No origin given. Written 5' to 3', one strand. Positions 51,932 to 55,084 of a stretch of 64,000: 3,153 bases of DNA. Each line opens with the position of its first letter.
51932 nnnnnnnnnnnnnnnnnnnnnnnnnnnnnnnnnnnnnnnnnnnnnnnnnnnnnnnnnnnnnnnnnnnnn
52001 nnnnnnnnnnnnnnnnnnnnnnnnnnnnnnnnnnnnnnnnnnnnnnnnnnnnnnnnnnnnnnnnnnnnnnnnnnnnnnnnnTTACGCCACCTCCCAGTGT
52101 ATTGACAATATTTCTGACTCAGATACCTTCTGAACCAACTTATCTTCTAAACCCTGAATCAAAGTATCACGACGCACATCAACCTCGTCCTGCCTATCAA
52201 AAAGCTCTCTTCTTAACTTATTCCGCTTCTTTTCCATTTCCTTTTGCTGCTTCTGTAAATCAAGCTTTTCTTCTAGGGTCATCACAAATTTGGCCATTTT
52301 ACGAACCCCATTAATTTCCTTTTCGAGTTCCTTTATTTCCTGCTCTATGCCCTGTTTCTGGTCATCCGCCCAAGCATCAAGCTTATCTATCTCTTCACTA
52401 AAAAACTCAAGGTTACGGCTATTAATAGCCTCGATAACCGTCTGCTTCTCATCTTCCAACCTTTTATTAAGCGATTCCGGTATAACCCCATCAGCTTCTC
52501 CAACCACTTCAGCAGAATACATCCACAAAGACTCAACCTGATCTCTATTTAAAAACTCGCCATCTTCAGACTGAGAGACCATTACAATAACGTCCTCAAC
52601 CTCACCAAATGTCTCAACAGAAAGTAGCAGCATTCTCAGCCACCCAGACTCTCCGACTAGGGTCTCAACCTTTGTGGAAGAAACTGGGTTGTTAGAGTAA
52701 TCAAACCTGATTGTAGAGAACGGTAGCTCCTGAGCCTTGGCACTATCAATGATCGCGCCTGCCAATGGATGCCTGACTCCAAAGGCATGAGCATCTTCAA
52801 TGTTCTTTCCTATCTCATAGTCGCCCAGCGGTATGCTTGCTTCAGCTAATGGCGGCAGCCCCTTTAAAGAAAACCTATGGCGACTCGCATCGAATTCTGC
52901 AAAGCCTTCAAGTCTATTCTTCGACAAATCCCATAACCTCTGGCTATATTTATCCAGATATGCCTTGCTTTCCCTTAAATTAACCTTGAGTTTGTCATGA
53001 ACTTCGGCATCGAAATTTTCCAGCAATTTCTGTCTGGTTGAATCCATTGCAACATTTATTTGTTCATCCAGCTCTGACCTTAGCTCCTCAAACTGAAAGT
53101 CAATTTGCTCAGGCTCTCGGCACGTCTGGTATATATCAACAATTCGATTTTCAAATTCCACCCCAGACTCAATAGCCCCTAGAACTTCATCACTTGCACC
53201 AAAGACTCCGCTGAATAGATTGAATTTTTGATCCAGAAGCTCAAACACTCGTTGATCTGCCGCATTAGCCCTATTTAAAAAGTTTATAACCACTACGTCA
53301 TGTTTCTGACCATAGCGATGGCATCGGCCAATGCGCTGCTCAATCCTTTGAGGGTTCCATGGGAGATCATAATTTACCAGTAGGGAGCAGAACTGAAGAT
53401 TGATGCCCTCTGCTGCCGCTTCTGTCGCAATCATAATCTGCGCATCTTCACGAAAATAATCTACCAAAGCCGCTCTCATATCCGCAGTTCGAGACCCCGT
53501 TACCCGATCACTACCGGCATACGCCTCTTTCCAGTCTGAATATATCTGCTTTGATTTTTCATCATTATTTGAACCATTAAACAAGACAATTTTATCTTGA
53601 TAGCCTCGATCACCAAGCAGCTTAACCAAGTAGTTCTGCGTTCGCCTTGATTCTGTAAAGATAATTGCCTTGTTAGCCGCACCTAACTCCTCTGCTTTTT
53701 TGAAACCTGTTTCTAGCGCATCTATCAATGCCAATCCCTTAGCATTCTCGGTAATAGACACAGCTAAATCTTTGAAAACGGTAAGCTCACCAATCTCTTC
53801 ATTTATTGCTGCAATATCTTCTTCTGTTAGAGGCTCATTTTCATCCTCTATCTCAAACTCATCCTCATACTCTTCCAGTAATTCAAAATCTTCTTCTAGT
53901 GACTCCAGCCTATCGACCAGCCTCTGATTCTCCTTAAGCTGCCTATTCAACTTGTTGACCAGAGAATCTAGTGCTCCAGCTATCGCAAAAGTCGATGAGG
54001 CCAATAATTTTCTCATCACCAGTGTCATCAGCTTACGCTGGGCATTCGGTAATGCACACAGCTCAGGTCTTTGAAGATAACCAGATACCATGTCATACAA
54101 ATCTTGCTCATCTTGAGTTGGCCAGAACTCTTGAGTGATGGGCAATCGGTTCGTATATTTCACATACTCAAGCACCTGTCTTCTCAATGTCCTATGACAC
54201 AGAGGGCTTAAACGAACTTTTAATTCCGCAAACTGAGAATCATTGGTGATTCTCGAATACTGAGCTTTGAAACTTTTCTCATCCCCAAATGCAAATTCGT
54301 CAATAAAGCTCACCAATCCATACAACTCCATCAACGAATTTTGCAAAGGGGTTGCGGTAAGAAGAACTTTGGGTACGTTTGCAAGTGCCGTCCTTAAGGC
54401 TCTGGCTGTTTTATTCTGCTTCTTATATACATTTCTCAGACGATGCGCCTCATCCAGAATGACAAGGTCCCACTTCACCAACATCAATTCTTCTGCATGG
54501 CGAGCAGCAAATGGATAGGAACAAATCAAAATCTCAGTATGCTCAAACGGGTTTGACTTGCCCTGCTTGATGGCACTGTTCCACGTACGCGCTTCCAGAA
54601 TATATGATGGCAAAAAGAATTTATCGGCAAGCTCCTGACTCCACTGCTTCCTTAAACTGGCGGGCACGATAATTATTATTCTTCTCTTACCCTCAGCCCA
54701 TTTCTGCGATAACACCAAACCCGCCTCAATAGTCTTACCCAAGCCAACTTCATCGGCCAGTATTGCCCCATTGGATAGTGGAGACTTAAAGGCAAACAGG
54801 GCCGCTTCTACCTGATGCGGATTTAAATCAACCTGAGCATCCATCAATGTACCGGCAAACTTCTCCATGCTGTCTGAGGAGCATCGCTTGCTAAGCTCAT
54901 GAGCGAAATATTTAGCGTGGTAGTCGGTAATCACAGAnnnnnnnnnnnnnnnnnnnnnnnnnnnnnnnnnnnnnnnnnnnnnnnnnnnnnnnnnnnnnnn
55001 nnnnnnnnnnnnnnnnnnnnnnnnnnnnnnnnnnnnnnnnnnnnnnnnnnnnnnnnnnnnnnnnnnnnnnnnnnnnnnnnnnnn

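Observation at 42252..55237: Eight-gene single-strand defence operon: HTH - SNF2 helicase - AIPR - two Mod methyltransferases - type III Res-like - two uncharacterised genes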

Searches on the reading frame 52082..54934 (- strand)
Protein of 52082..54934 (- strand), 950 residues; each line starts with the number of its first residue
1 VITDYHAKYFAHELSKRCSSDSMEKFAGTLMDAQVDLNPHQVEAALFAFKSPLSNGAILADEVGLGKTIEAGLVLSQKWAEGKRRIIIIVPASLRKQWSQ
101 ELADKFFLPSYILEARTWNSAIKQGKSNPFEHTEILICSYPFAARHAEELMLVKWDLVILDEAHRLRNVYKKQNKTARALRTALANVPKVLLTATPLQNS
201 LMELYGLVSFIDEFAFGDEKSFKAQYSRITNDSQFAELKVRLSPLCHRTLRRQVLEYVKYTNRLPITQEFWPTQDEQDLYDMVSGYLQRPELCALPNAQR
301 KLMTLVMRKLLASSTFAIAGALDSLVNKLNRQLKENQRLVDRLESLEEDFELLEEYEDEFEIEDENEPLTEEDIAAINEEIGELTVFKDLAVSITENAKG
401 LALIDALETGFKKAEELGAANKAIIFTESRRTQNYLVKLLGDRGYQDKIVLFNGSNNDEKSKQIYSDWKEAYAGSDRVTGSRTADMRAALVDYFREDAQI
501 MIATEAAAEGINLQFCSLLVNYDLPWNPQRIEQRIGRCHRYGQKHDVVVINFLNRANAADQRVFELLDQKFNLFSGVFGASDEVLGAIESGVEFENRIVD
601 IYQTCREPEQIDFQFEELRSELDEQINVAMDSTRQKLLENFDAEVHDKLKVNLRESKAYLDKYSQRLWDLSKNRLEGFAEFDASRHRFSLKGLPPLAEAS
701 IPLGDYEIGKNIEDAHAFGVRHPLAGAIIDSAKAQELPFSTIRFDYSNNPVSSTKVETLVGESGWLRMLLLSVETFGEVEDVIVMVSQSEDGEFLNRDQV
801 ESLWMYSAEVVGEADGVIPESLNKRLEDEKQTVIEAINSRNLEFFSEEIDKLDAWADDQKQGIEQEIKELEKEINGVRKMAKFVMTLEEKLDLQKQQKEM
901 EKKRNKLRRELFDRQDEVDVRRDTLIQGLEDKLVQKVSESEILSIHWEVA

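Call 3: search_protein_families(library=pfam, proteins=[window:52082-54934:-], max_evalue=0.01)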
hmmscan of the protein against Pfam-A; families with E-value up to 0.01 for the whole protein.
window:52082-54934:- (950 aa): 8 families
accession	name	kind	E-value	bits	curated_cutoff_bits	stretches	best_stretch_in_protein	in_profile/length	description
PF00176.29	SNF2-rel_dom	-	1.4e-35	123.2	24.9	1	54-265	17-230/290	SNF2-related domain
PF00271.37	Helicase_C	-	2.7e-19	69.9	23.5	1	434-542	4-110/110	Helicase conserved C-terminal domain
PF00270.35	DEAD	-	2e-10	41.1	26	1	57-197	17-161/167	DEAD/DEAH box helicase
PF04851.21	ResIII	-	3e-09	37.4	22.5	1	37-196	4-162/164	Type III restriction enzyme, res subunit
PF13872.12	AAA_34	-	1.7e-05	24.4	27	1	40-184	46-205/306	P-loop containing NTP hydrolase pore-1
PF18766.7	SWI2_SNF2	-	0.0016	18.6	26.7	1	157-200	121-159/221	SWI2/SNF2 ATPase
PF23204.1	KIF21A_2nd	-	0.0076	17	27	0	830-879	21-70/90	KIF21A-like domain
PF22590.2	Cas3-like_C_2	-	0.0083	16.8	27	0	431-541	14-104/106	CRISPR-associated nuclease/helicase Cas3, C-terminal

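Call 4: search_protein_families(library=padloc, proteins=[window:52082-54934:-], max_evalue=0.001)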
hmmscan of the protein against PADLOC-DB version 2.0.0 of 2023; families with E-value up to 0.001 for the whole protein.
window:52082-54934:- (950 aa): 47 families (the best 25 are shown)
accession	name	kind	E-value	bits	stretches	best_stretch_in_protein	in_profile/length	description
PDLC02619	DrmD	-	7.9e-215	713.8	2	29-664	25-656/872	DrmD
PDLC02500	BrxHI|BrxHII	-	1.2e-68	230.6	2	479-648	511-679/933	BrxHI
PDLC02621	DrmD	-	1.8e-61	206.6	1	34-607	119-697/1040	DrmD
PDLC00659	HmaA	-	1.9e-53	179.6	1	33-650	101-711/1176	SNF2 helicase / DEAD-box helicase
PDLC02623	DrmD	-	1.3e-52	176.8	3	487-589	567-671/1040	DrmD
PDLC02504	BrxHI|BrxHII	-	2.7e-52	175.9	2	32-467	105-531/971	BrxHII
PDLC02620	DrmD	-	4.4e-49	165.3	2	477-608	513-640/1060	DrmD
PDLC02843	DpdE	-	1.1e-44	150.8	2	29-228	151-331/1091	DpdE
PDLC02840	DpdE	-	4.8e-40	135.7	2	31-242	154-347/1091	DpdE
PDLC02634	DrmD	-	2.1e-38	129.7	1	23-571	78-612/900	DrmD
PDLC02572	DrmA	-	8.1e-36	121.3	1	36-554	118-634/1043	DrmA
PDLC02846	DpdE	-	7.4e-35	118.1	2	4-259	134-386/1034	DpdE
PDLC02632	DrmD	-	2.2e-33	113.7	1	57-551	143-634/662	DrmD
PDLC02193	PLD_Helicase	-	2.1e-32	110.3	2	399-581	670-837/905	-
PDLC00633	ZorD1|ZorD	-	9.1e-32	108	2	32-256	441-664/908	"SWI2/SNF2 helicase, Mrr-like nuclease"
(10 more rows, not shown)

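Call 5: search_protein_families(library=ncbifam, proteins=[window:52082-54934:-], max_evalue=0.001)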
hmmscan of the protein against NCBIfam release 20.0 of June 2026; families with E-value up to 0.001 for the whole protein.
window:52082-54934:- (950 aa): 21 families
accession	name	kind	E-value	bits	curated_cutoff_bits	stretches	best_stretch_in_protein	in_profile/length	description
NF038318.1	DISARM_DrmD_b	equivalog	1.1e-217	725.2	950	1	29-669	22-656/868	DISARM system SNF2-like helicase DrmD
NF038317.1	DISARM_DrmD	equivalog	6.9e-81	272.9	610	1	19-920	90-992/1021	DISARM system SNF2-like helicase DrmD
NF041062.1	DpdE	equivalog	1.2e-57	195.7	500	1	13-576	134-678/1048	protein DpdE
NF003426.0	PRK04914.1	equivalog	5.6e-55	187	576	2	19-229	136-349/959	RNA polymerase-associated protein RapA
NF042964.1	phospholipD_antiphage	equivalog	1.8e-51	175.5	1100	2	352-616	620-866/895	phospholipase D-like domain-containing anti-phage protein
NF058637.1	helic_SCO1167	equivalog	1.3e-31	109.5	1200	2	53-250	487-676/932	SCO1167/SCO6262 family helicase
NF053675.1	pilus_reg_Snf2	equivalog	6.8e-26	90.6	1100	2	55-211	604-751/1029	pilus expression-regulating Snf2 family helicase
NF041790.1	anti-phage_ZorD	equivalog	5.6e-18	64.3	1500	3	475-549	955-1032/1035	type I Zorya anti-phage system protein ZorD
NF053711.1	RNA_heli_RhlE1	exception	2.4e-09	36.4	750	1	422-549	221-346/434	RNA helicase RhlE1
NF002340.1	PRK01297.1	equivalog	1.5e-08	33.9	564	1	435-556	239-356/372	ATP-dependent RNA helicase RhlB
NF008744.0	PRK11776.1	equivalog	5.7e-08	31.7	524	1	428-555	225-348/460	ATP-dependent RNA helicase DbpA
NF003419.0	PRK04837.1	equivalog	9.2e-08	31.2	588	1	422-547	232-356/424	ATP-dependent RNA helicase RhlB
NF053631.1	RNA_helic_CshA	equivalog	1.1e-07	31.1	646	1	478-555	267-343/434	degradosome RNA helicase CshA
NF007882.0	PRK10590.1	equivalog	2.3e-07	30.1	743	1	422-542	222-340/456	ATP-dependent RNA helicase RhlE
NF008394.0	PRK11192.1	equivalog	9.2e-07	28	507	1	458-548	257-348/441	ATP-dependent RNA helicase SrmB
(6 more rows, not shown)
